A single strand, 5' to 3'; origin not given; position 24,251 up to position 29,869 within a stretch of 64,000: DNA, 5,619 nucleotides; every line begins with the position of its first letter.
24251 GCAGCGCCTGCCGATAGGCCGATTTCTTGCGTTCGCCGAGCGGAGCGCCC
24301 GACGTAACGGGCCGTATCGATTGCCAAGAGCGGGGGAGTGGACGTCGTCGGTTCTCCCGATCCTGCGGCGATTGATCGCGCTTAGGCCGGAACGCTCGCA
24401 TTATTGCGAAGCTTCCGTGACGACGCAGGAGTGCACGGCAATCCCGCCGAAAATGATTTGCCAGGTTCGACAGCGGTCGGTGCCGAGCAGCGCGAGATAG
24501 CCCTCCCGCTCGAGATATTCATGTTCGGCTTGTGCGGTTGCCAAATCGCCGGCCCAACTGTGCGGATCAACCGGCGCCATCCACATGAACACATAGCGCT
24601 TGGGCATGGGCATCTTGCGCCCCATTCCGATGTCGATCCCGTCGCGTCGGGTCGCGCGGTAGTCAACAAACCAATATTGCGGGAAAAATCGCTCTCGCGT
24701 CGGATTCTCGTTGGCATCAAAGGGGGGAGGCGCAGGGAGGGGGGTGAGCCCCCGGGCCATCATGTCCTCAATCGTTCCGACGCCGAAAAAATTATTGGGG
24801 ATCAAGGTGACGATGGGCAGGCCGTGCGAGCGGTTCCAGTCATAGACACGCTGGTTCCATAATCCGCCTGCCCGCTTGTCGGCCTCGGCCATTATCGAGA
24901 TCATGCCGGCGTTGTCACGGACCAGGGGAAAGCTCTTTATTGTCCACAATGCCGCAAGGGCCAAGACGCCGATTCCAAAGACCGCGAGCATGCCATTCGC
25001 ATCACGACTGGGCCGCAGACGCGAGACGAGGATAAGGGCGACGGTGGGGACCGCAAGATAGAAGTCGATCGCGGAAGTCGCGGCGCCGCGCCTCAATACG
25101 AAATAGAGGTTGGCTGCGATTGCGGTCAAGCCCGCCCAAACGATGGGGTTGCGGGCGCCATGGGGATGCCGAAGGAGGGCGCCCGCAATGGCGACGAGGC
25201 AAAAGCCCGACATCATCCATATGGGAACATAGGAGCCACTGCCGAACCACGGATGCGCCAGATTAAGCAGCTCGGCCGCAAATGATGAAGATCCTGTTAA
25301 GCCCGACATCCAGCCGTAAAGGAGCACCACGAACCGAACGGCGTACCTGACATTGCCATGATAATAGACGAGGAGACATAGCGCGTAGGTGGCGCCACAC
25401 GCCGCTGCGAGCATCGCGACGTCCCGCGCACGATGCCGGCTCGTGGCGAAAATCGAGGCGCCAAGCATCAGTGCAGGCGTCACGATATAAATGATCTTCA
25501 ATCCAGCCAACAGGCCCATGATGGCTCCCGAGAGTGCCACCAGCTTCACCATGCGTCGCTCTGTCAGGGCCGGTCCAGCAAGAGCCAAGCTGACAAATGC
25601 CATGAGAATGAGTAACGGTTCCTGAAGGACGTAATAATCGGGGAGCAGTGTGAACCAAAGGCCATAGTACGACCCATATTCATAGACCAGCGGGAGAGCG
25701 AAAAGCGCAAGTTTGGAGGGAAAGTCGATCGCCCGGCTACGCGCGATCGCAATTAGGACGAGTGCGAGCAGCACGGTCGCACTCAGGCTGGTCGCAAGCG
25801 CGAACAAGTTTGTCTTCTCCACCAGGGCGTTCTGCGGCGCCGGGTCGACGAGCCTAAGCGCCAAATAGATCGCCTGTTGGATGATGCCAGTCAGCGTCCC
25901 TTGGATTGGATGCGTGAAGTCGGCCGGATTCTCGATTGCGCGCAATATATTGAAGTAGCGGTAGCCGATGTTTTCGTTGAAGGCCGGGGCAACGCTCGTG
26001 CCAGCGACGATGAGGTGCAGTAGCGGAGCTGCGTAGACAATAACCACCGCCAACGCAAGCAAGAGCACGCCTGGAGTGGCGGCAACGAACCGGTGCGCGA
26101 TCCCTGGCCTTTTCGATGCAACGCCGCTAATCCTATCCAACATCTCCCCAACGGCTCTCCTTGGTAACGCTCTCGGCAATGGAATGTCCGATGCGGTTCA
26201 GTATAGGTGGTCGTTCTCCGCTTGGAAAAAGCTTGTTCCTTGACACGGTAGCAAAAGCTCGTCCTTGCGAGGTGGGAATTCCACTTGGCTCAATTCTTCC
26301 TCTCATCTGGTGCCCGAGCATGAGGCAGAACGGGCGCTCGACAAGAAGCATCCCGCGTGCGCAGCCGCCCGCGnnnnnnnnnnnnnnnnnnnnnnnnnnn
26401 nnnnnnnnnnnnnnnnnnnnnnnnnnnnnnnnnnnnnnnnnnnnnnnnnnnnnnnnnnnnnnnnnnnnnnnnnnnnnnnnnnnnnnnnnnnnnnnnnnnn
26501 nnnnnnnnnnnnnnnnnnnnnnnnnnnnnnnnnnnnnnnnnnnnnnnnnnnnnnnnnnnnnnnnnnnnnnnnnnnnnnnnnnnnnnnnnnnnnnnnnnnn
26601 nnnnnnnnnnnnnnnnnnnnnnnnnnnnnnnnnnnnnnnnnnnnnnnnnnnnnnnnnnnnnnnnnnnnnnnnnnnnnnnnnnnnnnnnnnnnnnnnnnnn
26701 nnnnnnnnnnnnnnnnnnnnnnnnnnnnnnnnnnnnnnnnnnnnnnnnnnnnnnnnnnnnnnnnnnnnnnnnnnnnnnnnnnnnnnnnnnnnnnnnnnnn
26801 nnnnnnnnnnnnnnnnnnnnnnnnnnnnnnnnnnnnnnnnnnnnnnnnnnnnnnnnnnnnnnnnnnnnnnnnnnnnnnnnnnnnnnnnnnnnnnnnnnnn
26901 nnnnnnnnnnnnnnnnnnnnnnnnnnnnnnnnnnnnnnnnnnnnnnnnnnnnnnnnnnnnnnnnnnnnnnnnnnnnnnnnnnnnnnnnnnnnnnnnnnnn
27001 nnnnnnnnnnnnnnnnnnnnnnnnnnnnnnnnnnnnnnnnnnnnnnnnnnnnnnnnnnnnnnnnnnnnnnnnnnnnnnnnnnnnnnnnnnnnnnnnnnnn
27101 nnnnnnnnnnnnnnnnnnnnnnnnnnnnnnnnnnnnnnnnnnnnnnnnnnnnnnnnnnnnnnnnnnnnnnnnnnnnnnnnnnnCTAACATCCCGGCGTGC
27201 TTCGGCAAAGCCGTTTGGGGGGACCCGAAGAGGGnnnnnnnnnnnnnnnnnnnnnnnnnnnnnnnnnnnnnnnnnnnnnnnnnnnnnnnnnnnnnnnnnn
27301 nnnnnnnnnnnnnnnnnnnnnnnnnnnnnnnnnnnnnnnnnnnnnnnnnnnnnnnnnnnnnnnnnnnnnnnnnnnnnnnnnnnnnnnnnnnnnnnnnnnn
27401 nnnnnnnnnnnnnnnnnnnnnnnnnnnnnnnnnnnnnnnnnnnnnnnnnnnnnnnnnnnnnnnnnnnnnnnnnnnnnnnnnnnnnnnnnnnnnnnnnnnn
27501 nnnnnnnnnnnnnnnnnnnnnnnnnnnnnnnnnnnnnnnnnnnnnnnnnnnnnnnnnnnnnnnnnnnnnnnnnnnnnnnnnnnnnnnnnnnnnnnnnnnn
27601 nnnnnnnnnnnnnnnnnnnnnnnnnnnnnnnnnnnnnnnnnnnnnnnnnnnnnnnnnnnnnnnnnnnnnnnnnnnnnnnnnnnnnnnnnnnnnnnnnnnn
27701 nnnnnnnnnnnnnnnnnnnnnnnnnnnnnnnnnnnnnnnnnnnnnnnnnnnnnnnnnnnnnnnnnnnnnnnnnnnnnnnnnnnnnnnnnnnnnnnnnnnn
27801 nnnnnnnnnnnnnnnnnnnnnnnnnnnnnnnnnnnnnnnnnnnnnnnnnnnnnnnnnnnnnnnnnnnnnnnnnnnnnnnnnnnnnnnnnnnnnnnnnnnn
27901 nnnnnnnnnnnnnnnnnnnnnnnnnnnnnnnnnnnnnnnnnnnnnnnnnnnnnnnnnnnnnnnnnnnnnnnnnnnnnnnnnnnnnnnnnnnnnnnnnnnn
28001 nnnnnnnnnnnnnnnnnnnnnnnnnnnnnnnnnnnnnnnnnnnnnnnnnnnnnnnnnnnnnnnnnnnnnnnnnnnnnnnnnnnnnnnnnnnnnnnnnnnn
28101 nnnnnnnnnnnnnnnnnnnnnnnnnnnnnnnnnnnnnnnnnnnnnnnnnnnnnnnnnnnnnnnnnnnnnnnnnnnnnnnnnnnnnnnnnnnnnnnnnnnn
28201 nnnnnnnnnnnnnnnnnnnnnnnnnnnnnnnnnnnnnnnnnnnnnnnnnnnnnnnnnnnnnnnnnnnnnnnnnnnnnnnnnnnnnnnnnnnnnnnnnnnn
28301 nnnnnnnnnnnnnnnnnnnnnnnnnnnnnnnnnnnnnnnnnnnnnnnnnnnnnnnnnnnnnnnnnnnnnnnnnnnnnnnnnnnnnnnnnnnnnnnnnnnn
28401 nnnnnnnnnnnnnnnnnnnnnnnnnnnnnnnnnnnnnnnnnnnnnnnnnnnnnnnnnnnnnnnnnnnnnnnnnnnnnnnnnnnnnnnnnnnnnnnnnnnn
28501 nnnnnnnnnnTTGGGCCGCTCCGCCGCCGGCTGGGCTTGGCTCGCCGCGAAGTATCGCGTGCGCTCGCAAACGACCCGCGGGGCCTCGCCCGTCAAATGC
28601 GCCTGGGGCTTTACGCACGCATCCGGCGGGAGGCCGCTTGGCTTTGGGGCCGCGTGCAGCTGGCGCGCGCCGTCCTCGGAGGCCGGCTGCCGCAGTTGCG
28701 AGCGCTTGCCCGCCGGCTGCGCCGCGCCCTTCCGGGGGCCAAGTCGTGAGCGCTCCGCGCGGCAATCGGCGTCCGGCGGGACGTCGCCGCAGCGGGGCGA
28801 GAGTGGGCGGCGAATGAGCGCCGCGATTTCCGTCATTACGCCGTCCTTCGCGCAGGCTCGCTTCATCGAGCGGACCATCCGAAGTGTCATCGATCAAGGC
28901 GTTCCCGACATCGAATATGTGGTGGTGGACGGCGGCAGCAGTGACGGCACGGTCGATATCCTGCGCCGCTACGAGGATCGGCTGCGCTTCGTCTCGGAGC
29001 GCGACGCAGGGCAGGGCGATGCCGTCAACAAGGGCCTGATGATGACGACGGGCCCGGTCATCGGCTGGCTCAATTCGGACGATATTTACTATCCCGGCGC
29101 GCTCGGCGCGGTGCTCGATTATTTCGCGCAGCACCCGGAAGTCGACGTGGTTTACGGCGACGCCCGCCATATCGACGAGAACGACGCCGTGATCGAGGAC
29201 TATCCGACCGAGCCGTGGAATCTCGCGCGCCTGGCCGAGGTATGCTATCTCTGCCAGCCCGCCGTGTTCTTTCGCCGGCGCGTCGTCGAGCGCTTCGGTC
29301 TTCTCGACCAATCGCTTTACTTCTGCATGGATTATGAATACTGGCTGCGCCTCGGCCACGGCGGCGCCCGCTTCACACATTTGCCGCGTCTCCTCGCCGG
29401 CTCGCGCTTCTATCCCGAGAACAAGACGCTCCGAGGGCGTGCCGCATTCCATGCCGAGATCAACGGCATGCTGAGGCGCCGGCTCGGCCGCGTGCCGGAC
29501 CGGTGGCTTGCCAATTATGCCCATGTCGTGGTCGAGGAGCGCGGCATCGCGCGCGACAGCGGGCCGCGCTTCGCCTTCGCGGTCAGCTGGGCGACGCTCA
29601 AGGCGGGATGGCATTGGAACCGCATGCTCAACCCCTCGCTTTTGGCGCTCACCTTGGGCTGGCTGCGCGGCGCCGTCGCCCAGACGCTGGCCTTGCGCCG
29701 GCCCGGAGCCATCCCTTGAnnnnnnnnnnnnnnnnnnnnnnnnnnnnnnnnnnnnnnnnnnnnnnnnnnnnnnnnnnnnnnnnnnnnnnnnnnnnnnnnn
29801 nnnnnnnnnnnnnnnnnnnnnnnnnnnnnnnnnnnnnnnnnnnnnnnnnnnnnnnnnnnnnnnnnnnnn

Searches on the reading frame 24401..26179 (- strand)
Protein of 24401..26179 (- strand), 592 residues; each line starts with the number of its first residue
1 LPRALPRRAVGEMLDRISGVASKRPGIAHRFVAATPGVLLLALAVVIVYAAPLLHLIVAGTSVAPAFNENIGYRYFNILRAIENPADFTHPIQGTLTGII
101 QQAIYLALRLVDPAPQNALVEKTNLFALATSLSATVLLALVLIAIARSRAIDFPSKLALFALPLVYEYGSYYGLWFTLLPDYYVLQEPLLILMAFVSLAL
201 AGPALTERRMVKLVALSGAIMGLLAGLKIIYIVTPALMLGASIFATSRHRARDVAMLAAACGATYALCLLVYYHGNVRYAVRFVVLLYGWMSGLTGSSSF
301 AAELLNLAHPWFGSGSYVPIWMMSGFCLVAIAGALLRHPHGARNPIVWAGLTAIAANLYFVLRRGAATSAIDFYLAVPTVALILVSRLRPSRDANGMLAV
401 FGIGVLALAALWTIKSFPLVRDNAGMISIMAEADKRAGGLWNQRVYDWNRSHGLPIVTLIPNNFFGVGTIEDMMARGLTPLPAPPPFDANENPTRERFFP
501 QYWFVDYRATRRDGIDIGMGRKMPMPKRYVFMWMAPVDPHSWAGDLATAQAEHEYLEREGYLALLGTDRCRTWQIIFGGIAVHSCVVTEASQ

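Call 10: search_protein_families(library=pfam, proteins=[window:24401-26179:-], max_evalue=0.01)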
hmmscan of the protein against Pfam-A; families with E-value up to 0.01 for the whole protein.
window:24401-26179:- (592 aa): 0 families

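Call 57: search_protein_families(library=ncbifam, proteins=[window:24401-26179:-], max_evalue=0.001)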
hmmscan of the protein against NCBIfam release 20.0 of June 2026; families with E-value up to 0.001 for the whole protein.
window:24401-26179:- (592 aa): 0 families

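Call 99: find_encoding_contigs(protein=window:24401-26143:-, flank=10000, max_places=4)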
Protein window:24401-26143:- (580 aa): 4 contigs read that carry it; 4 places shown.
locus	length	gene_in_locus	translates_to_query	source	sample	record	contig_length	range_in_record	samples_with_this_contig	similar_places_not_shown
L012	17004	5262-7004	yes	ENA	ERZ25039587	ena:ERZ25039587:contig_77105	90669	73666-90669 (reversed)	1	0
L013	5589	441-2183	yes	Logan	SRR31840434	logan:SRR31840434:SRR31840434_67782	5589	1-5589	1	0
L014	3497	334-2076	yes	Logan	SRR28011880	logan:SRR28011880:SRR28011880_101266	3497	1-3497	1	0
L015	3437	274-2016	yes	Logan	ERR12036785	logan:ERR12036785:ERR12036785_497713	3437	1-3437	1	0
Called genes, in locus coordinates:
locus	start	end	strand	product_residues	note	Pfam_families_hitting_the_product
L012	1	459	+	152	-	?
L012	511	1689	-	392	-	PF13439:Glyco_transf_4 (weak), PF20706:GT4-conflict, PF00534:Glycos_transf_1, PF13692:Glyco_trans_1_4, PF13524:Glyco_trans_1_2 (weak)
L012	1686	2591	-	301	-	PF00535:Glycos_transf_2, PF10111:Glyco_tranf_2_2 (faint), PF13641:Glyco_tranf_2_3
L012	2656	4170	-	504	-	PF20706:GT4-conflict, PF00534:Glycos_transf_1, PF13692:Glyco_trans_1_4, PF13524:Glyco_trans_1_2 (weak)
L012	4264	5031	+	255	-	PF01209:Ubie_methyltran (weak), PF13489:Methyltransf_23, PF13847:Methyltransf_31, PF08241:Methyltransf_11, PF08242:Methyltransf_12, PF13649:Methyltransf_25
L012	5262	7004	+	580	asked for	-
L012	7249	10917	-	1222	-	-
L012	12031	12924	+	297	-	PF16363:GDP_Man_Dehyd, PF01370:Epimerase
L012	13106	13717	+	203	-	PF00535:Glycos_transf_2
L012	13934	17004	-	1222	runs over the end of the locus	-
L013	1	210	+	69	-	?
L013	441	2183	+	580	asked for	-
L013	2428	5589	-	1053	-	?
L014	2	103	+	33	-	?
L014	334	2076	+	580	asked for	-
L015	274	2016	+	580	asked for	-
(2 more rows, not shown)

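Call 102: find_related_loci(query=window:24401-26143:-, collection=metagenome_contigs, flank=6000)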
Query window:24401-26143:- (580 aa) in metagenome_contigs; peptide patterns used: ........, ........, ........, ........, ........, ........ (x = any residue, [..] = any of these).
49 stretches matched a pattern; 4 encode a relative of the query (tblastn E <= 1e-3); 4 distinct loci.
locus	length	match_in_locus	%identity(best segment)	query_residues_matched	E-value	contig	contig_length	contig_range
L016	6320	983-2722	93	1-580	0e+0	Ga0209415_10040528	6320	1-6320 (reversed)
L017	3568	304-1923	73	40-579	0e+0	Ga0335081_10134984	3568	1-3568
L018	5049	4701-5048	83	40-155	7e-50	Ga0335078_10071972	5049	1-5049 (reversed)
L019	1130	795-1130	66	1-112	2e-41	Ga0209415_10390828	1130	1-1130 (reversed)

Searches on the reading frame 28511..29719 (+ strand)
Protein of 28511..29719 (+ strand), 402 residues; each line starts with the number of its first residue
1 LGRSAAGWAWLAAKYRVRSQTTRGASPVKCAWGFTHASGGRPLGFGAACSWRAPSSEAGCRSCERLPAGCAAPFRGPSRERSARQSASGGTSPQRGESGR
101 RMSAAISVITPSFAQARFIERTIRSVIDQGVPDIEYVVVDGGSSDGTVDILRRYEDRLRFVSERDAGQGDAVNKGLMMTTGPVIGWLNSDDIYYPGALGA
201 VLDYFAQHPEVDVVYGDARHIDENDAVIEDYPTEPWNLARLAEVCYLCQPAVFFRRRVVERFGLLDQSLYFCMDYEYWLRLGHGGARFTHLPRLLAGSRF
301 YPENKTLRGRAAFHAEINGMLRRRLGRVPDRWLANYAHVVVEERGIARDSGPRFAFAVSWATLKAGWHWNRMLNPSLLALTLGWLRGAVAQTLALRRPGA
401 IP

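Call 10: search_protein_families(library=pfam, proteins=[window:28511-29719:+], max_evalue=0.01)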
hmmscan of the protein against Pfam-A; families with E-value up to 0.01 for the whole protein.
window:28511-29719:+ (402 aa): 3 families
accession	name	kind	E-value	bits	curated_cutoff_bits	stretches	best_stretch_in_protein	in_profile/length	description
PF00535.33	Glycos_transf_2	-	3.7e-26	92.5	23.3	1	107-226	1-124/168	Glycosyl transferase family 2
PF13641.12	Glyco_tranf_2_3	-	2.5e-13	51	27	1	106-293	3-206/230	Glycosyltransferase like family 2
PF10111.15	Glyco_tranf_2_2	-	1.6e-05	25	27.3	1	116-241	12-147/276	Glycosyltransferase like family 2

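Call 57: search_protein_families(library=ncbifam, proteins=[window:28511-29719:+], max_evalue=0.001)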
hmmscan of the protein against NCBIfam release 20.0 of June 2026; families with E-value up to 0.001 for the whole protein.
window:28511-29719:+ (402 aa): 18 families
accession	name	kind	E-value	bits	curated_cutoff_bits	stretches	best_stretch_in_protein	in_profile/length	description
NF047683.1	TeichurnBiosyTuaG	equivalog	4.2e-16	59.4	400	1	103-227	5-132/252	teichuronic acid biosynthesis protein TuaG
TIGR04009.1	wcaE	equivalog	4.1e-15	55.7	369.2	1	106-218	3-119/248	colanic acid biosynthesis glycosyltransferase WcaE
NF007482.0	PRK10073.1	equivalog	2.5e-13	49.7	423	1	104-223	6-127/334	glycosyltransferase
TIGR03965.1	mycofact_glyco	equivalog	4.2e-12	45.7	280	1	95-292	66-274/467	mycofactocin biosynthesis glycosyltransferase MftF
TIGR03937.1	PgaC_IcaA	equivalog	8.9e-12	44.7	422.3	1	102-219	43-164/407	poly-beta-1,6-N-acetyl-D-glucosamine synthase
TIGR04283.1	glyco_like_mftF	equivalog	3.3e-09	36.7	182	1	106-209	1-100/221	TIGR04283 family arsenosugar biosynthesis glycosyltransferase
NF041875.1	EPS_EpsD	equivalog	6.1e-09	35.7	370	1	106-216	1-114/325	exopolysaccharide biosynthesis glycosyltransferase EpsD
NF050050.1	ProtGlycPglI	equivalog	1.1e-08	34.8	500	1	105-203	3-106/306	GalNAc(5)-diNAcBac-PP-undecaprenol beta-1,3-glucosyltransferase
NF053739.1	GlytfEpsEBac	equivalog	5.9e-08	32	450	1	106-256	3-158/265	glycosyltransferase EpsE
TIGR04182.1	glyco_TIGR04182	equivalog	5.8e-07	29.2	325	1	106-217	2-108/293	S-layer glycoprotein N-glycosyltransferase AglJ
NF010496.0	PRK13915.1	equivalog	3.1e-05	23.2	262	1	102-211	29-148/307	glucosyl-3-phosphoglycerate synthase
NF007453.0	PRK10018.1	equivalog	3.9e-05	23.4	382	1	104-281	6-189/280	colanic acid biosynthesis glycosyltransferase WcaA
TIGR03111.1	glyc2_xrt_Gpos1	hypoth_equivalog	4.3e-05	22.5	363.95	1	104-217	49-168/439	TIGR03111 family XrtG-associated glycosyltransferase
NF038302.1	EPS_HpsE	equivalog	6.3e-05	22.1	300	1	134-214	34-120/307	hormogonium polysaccharide biosynthesis glycosyltransferase HpsE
NF041391.1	DPhHxTase_Halo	equivalog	7.2e-05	21.9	375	1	133-218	24-104/213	dolichyl-phosphate hexose transferase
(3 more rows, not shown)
